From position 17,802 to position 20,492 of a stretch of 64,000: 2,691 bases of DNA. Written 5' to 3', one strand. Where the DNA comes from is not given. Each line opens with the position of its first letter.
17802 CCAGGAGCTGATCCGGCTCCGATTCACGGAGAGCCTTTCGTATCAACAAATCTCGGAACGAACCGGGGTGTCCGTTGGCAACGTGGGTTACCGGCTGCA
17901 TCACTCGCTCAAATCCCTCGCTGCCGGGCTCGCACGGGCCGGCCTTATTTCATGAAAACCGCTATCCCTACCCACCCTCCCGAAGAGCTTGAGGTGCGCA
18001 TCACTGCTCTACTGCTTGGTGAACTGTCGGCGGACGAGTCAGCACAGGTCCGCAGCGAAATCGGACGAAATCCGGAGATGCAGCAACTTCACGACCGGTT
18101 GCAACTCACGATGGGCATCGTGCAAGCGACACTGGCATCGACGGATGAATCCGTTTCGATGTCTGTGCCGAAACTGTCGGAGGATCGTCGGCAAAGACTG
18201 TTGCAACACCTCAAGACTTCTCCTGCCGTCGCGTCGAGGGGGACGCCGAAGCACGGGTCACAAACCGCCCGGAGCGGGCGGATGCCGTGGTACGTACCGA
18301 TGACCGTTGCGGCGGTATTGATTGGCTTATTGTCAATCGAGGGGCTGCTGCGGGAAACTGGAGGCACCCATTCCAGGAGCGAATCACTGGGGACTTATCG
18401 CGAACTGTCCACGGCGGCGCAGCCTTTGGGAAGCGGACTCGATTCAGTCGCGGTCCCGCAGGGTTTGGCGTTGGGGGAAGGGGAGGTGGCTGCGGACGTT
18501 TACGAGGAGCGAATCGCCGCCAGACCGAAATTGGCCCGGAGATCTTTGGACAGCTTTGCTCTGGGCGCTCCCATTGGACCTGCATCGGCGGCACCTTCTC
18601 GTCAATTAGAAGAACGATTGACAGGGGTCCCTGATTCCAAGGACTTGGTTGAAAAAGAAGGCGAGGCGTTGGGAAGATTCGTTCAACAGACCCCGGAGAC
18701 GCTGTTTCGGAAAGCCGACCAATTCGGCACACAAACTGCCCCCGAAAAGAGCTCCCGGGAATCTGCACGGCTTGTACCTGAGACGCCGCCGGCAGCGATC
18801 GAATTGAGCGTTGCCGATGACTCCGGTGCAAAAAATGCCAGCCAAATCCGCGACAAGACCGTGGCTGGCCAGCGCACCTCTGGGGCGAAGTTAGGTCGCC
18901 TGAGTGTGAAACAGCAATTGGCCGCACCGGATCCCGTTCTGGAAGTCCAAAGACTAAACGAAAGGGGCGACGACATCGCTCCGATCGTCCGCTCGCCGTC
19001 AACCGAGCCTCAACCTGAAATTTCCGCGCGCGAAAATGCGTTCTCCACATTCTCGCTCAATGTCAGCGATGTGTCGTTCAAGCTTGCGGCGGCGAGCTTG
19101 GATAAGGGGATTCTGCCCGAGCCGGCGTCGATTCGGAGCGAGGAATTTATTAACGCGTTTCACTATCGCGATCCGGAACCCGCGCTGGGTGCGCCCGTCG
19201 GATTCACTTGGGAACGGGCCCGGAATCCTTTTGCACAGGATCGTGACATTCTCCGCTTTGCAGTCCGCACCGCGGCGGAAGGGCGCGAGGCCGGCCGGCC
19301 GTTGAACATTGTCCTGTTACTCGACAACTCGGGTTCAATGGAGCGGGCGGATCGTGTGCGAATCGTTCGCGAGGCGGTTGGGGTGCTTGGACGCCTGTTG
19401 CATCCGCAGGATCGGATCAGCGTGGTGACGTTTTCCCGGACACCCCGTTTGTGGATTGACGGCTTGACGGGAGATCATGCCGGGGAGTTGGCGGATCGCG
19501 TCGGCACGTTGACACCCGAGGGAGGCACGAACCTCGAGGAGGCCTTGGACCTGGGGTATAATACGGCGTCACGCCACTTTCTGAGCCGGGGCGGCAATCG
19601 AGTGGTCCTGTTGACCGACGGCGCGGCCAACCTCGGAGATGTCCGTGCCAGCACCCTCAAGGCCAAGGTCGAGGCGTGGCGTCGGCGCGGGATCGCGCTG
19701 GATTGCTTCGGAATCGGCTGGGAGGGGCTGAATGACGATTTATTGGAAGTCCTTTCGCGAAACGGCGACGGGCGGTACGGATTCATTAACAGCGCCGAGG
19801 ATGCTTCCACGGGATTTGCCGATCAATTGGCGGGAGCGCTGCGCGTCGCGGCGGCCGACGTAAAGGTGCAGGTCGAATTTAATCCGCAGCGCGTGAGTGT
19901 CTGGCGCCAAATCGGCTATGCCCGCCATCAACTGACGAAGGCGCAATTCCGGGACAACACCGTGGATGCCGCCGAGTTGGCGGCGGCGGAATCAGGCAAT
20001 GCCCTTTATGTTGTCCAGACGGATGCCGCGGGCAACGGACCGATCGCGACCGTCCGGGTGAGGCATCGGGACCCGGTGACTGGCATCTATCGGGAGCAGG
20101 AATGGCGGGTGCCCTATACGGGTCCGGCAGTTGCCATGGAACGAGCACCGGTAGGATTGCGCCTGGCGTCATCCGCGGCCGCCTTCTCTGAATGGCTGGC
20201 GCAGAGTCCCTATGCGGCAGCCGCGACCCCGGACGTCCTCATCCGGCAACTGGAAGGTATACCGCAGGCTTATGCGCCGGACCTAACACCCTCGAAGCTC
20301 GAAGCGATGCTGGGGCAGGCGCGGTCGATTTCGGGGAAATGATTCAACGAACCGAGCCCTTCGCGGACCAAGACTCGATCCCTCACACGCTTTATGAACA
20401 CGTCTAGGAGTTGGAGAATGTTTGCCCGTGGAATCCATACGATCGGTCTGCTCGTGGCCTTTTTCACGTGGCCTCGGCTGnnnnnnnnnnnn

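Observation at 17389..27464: ECF sigma / anti-sigma-VWA / 2356-aa internally duplicated membrane giant: a three-gene module of unknown function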

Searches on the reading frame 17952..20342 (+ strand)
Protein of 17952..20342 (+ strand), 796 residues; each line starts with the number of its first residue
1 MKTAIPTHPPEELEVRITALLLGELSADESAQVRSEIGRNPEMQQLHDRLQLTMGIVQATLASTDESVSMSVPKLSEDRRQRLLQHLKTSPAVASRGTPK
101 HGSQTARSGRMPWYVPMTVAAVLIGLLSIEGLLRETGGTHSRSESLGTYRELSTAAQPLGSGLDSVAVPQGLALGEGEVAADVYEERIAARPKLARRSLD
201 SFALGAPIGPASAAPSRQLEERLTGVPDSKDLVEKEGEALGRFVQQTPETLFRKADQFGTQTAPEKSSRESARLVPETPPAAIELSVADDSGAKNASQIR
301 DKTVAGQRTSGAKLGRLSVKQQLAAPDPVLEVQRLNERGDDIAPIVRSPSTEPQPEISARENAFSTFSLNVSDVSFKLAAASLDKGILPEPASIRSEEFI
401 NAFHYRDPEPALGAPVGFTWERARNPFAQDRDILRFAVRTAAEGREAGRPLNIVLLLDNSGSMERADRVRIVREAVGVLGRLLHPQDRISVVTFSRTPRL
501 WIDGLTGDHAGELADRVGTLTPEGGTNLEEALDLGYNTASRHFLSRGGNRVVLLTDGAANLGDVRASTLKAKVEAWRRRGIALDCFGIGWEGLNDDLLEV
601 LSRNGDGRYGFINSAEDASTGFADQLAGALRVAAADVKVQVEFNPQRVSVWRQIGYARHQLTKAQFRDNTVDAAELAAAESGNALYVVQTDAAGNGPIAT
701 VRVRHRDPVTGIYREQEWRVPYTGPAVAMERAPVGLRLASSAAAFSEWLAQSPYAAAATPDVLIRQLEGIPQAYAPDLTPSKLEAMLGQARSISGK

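Call 6: search_protein_families(library=pfam, proteins=[window:17952-20342:+], max_evalue=1)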
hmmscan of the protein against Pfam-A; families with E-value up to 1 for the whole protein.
window:17952-20342:+ (796 aa): 7 families
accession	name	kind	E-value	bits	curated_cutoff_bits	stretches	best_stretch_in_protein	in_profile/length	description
PF12034.13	YfbK_C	-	2.9e-23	83.4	25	1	629-764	2-156/184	Uncharacterized protein YfbK, C-terminal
PF13519.12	VWA_2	-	1.4e-14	55.1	27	1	453-557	1-106/107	von Willebrand factor type A domain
PF00092.34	VWA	-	3e-14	54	23.8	1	452-617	1-166/174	von Willebrand factor type A domain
PF12450.13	vWF_A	-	1.1e-12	48.2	25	1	354-435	13-94/94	von Willebrand factor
PF05762.20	VWA_CoxE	-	0.0028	17.6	26.4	1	447-582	53-181/222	VWA domain containing CoxE-like protein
PF13490.11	zf-HC2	-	0.0099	16.4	22.2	0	14-34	5-25/35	Putative zinc-finger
PF04539.22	Sigma70_r3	-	0.039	14.5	25.3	1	31-78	11-58/78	Sigma-70 region 3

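Call 7: search_protein_families(library=ncbifam, proteins=[window:17952-20342:+], max_evalue=1)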
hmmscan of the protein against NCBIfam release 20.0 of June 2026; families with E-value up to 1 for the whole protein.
window:17952-20342:+ (796 aa): 6 families
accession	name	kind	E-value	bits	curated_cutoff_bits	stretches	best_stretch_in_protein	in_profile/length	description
TIGR03788.1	marine_srt_targ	equivalog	4.9e-10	38.5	551.65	1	451-642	272-458/629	marine proteobacterial sortase target protein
TIGR02442.1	Cob-chelat-sub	hypoth_equivalog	5.5e-08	31.7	779.45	1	451-570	473-594/641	putative cobaltochelatase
TIGR03436.1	acidobact_VWFA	subfamily_domain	8.6e-06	25.4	81.25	1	435-564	45-196/324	VWA domain-containing protein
TIGR00868.1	hCaCC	subfamily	0.00038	18.4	900.85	1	453-612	307-460/863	calcium-activated chloride channel protein 1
NF047508.1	VWA_BatA_Lepto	exception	0.00046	19.3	380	1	451-615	89-259/315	VWA domain-containing protein BatA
NF033510.3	Ca_tandemer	repeat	0.62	10.5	50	1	670-695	68-94/96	Ca2+-stabilized repeat-containing adhesin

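Call 57: find_homologous_proteins(query=window:17952-20342:+)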
Query window:17952-20342:+ (796 aa): 1816 proteins with E <= 0.001 among 8000 candidates; the best 120 are listed.
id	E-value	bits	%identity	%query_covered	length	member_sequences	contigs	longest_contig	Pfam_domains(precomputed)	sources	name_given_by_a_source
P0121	0.0e+0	1737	100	100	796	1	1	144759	PF12450.14,PF12034.14,PF00092.35,PF13519.13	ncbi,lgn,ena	-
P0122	0.0e+0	1614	93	100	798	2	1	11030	PF12450.14,PF13768.13,PF12034.14,PF00092.35,PF13519.13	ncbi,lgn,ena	-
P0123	0.0e+0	1361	80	100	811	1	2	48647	PF12450.14,PF13768.13,PF12034.14,PF00092.35,PF13519.13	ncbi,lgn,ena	-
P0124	2.2e-233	795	67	62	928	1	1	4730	PF12450.14,PF13768.13,PF12034.14,PF00092.35,PF13519.13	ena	-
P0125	1.2e-230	786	74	56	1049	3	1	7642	PF12450.14,PF13768.13,PF12034.14,PF00092.35,PF13519.13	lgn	-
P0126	2.4e-227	775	70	58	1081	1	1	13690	PF12450.14,PF13768.13,PF12034.14,PF00092.35,PF13519.13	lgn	-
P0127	2.8e-227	775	71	56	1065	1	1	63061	PF12450.14,PF13768.13,PF12034.14,PF00092.35,PF13519.13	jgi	jgi:Mg-chelatase subunit ChlD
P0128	3.1e-227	775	72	57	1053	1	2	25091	PF12450.14,PF13768.13,PF12034.14,PF00092.35,PF13519.13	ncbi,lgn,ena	-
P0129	8.0e-226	770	69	57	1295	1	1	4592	PF12450.14,PF13768.13,PF12034.14,PF00092.35,PF13519.13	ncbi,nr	ncbi:MAG: von Willebrand factor type [Pedosphaera sp.]|nr:von Willebrand factor type [Pedosphaera sp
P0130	1.4e-225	769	69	56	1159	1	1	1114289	PF12450.14,PF13768.13,PF12951.14,PF12034.14,PF00092.35,PF13519.13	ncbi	-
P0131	9.4e-225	767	67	61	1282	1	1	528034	PF12450.14,PF13768.13,PF12034.14,PF00092.35,PF13519.13,PF05762.21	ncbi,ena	-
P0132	9.6e-225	767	71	57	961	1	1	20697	PF12450.14,PF13768.13,PF12034.14,PF00092.35,PF13519.13,PF05762.21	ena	-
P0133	6.2e-224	764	68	58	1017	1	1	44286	PF12450.14,PF13768.13,PF12034.14,PF00092.35,PF13519.13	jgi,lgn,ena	-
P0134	1.7e-222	759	69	57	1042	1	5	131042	PF12450.14,PF13768.13,PF12034.14,PF00092.35,PF13519.13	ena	-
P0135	3.0e-221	755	69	57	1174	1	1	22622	PF12450.14,PF13768.13,PF12034.14,PF00092.35,PF13519.13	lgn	-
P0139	2.9e-220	752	70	57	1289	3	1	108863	PF12450.14,PF13768.13,PF12034.14,PF00092.35,PF13519.13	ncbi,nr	ncbi:MAG TPA: von Willebrand factor type A domain-containing protein [Candidatus Acidoferrum sp.]|nr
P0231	1.2e-211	723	65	59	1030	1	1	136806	PF12450.14,PF13768.13,PF12034.14,PF00092.35,PF13519.13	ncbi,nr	ncbi:MAG TPA: von Willebrand factor type A domain-containing protein [Candidatus Limnocylindrales ba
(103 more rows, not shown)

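Call 58: find_encoding_contigs(protein=P0121, flank=10000, max_places=3)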
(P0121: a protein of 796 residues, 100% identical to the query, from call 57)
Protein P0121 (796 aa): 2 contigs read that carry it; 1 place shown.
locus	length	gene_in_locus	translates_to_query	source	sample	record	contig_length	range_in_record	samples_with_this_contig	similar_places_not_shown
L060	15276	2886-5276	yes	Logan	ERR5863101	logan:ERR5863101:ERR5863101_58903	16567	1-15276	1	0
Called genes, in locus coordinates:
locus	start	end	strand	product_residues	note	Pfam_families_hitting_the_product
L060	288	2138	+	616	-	PF01565:FAD_binding_4, PF08031:BBE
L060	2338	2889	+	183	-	PF04542:Sigma70_r2, PF08281:Sigma70_r4_2, PF04545:Sigma70_r4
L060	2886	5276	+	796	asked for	PF12450:vWF_A, PF00092:VWA, PF13519:VWA_2, PF12034:YfbK_C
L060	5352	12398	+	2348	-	-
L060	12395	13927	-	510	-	PF00672:HAMP, PF00512:HisKA, PF02518:HATPase_c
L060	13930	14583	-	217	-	PF00072:Response_reg, PF00486:Trans_reg_C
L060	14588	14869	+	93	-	-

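Call 66: search_protein_families(library=pfam, alignment_id=A6, max_evalue=1)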
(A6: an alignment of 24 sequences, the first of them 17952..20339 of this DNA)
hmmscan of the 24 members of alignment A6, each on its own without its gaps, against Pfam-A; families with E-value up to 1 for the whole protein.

A. member 1, window:17952-20339:+ (796 aa): 7 families
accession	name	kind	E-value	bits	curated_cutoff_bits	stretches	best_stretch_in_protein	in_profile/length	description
PF12034.13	YfbK_C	-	2.9e-23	83.4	25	1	629-764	2-156/184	Uncharacterized protein YfbK, C-terminal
PF13519.12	VWA_2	-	1.4e-14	55.1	27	1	453-557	1-106/107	von Willebrand factor type A domain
PF00092.34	VWA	-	3e-14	54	23.8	1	452-617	1-166/174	von Willebrand factor type A domain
PF12450.13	vWF_A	-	1.1e-12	48.2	25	1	354-435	13-94/94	von Willebrand factor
PF05762.20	VWA_CoxE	-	0.0028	17.6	26.4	1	447-582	53-181/222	VWA domain containing CoxE-like protein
PF13490.11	zf-HC2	-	0.0099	16.4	22.2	0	14-34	5-25/35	Putative zinc-finger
PF04539.22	Sigma70_r3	-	0.039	14.5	25.3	1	31-78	11-58/78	Sigma-70 region 3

B. families by the number of members that match (of 24 scanned): 31 families (the first 25 are shown)
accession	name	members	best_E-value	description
PF12034.13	YfbK_C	24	2.3e-30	Uncharacterized protein YfbK, C-terminal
PF13519.12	VWA_2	24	6.3e-17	von Willebrand factor type A domain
PF00092.34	VWA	24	1.3e-16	von Willebrand factor type A domain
PF12450.13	vWF_A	24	2.4e-15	von Willebrand factor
PF13768.12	VWA_3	23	4.2e-14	von Willebrand factor type A domain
PF05762.20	VWA_CoxE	22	2.1e-07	VWA domain containing CoxE-like protein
PF13490.11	zf-HC2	9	0.0006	Putative zinc-finger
PF10138.15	vWA-TerF-like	7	0.0022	vWA found in TerF C terminus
PF00263.26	Secretin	6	2.8e-05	Bacterial type II and III secretion system protein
PF09967.15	DUF2201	3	0.019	VWA-like domain (DUF2201)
PF13414.12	TPR_11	2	0.01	TPR repeat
PF04539.22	Sigma70_r3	2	0.039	Sigma-70 region 3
PF02706.20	Wzz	2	0.086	Chain length determinant protein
PF12951.13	PATR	1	2.2e-13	Passenger-associated-transport-repeat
PF03958.22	Secretin_N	1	4.3e-10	Bacterial type II/III secretion system short domain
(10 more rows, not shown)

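Call 84: search_protein_families(library=padloc, proteins=[window:17952-20342:+], max_evalue=0.01)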
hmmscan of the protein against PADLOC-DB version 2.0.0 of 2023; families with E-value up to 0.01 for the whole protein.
window:17952-20342:+ (796 aa): 0 families

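Call 85: search_solved_structures(query=window:17952-20342:+, max_evalue=0.001)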
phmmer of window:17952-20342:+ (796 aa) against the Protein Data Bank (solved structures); distinct sequences matched with E-value up to 0.001: 1.
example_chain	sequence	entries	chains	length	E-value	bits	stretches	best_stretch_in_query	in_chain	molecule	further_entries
9c4f_I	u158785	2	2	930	1e-06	30.7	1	448-619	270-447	Inter-alpha-trypsin inhibitor heavy chain H4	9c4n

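Call 89: find_encoding_contigs(protein=P0139, flank=9000, max_places=1)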
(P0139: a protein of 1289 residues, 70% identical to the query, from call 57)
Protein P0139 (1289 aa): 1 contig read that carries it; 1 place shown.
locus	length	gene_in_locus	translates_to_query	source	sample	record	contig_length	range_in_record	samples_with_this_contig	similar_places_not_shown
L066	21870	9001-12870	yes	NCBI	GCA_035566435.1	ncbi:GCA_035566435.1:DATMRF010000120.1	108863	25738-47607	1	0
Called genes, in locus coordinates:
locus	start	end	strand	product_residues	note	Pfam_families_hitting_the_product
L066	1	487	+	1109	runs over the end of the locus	PF02837:Glyco_hydro_2_N, PF13364:BetaGal_ABD2 (faint), PF22666:Glyco_hydro_2_N2 (weak), PF00703:Glyco_hydro_2, PF02836:Glyco_hydro_2_C, PF16355:DUF4982, PF13385:Laminin_G_3, PF22352:K319L-like_PKD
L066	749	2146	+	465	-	PF00072:Response_reg, PF00158:Sigma54_activat, PF13191:AAA_16 (weak), PF14532:Sigma54_activ_2, PF00004:AAA (weak), PF07728:AAA_5, PF25601:AAA_lid_14, PF02954:HTH_8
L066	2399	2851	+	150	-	-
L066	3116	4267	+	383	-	-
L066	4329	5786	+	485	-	PF02518:HATPase_c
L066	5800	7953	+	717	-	-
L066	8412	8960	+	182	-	PF04542:Sigma70_r2, PF08281:Sigma70_r4_2, PF04545:Sigma70_r4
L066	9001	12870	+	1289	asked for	PF12450:vWF_A, PF00092:VWA, PF13519:VWA_2, PF13768:VWA_3, PF12034:YfbK_C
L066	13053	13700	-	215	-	PF01797:Y1_Tnp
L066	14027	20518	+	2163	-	-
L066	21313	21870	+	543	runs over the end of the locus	PF12708:Pect-lyase_RHGA_epim, PF00295:Glyco_hydro_28, PF13229:Beta_helix (faint)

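Call 90: find_encoding_contigs(protein=P0231, flank=9000, max_places=1)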
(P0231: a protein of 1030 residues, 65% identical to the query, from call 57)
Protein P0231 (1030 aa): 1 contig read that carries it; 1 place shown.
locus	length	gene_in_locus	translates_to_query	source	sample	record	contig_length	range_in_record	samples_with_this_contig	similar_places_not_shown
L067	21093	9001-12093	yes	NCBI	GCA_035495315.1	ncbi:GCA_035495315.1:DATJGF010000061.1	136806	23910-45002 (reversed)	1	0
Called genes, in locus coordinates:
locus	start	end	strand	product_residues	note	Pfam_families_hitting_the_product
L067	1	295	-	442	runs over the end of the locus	PF01408:GFO_IDH_MocA, PF22725:GFO_IDH_MocA_C3 (faint), PF19051:GFO_IDH_MocA_C2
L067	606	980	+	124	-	PF03965:Penicillinase_R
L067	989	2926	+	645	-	PF05569:Peptidase_M56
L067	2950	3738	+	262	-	PF13205:Big_5 (faint)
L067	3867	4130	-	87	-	-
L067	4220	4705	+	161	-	-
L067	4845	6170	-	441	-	PF01029:NusB, PF22458:RsmF-B_ferredox, PF01189:Methyltr_RsmB-F, PF01728:FtsJ (weak), PF13847:Methyltransf_31 (weak)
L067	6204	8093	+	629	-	PF27167:HTH_GRAD, PF03449:GreA_GreB_N, PF01272:GreA_GreB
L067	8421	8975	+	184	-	PF04542:Sigma70_r2, PF08281:Sigma70_r4_2, PF04545:Sigma70_r4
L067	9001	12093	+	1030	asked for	PF12450:vWF_A, PF00092:VWA, PF13519:VWA_2, PF13768:VWA_3, PF12034:YfbK_C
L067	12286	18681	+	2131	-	-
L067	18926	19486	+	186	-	PF11937:DUF3455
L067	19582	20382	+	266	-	PF00657:Lipase_GDSL, PF13472:Lipase_GDSL_2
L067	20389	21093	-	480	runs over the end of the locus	-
